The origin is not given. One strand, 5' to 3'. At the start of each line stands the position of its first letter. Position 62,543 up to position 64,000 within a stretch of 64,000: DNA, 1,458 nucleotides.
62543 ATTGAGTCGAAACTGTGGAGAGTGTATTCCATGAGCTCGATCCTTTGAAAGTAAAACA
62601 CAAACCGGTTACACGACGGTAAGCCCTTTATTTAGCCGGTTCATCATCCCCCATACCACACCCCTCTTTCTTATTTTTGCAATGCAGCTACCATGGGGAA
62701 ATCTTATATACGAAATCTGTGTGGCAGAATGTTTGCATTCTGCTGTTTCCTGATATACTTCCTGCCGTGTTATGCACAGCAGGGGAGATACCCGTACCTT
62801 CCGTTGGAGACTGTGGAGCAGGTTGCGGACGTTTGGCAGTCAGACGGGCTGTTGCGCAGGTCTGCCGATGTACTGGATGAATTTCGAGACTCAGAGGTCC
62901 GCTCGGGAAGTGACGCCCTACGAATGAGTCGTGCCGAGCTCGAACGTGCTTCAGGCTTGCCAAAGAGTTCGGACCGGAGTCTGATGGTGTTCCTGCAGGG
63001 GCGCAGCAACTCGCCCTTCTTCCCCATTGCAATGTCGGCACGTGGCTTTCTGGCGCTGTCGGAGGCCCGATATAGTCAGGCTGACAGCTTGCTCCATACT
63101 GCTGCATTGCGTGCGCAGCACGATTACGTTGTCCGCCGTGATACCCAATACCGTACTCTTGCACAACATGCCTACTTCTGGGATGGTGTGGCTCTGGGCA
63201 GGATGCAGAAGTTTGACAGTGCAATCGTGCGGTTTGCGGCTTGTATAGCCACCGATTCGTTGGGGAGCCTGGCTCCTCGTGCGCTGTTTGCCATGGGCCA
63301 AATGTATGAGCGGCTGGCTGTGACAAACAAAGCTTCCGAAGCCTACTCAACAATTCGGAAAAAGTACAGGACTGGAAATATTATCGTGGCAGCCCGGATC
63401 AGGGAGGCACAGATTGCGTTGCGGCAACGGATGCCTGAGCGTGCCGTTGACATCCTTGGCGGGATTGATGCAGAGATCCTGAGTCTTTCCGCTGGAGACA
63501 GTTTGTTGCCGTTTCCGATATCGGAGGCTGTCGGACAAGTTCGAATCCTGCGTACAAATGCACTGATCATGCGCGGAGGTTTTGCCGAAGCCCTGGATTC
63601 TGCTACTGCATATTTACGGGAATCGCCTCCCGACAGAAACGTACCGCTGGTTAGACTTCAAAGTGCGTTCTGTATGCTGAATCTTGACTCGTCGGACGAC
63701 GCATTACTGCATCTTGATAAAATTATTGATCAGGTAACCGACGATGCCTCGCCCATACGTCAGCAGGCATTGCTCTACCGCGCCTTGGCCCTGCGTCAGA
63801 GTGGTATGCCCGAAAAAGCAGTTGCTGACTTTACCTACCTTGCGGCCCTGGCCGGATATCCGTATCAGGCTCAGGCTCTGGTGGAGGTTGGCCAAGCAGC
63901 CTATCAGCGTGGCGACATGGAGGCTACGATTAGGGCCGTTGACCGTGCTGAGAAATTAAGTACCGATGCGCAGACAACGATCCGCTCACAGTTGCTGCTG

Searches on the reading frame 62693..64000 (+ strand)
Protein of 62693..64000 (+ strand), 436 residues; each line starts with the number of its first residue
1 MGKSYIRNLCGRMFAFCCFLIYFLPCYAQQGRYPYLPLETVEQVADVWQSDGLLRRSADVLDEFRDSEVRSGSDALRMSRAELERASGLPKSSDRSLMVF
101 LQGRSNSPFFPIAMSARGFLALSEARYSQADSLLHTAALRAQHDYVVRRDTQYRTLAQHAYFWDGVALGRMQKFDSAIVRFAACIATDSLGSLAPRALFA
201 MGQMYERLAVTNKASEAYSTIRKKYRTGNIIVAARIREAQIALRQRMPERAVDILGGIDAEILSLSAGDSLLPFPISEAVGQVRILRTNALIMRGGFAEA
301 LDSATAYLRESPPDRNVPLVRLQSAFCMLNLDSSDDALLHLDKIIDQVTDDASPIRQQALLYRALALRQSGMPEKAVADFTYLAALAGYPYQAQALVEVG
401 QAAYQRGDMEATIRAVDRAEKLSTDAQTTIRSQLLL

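Call 65: find_homologous_proteins(query=window:62693-64000:+, max_evalue=1e-30)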
Query window:62693-64000:+: 8000 candidates shared short words with the query, none scored E <= 1e-30.
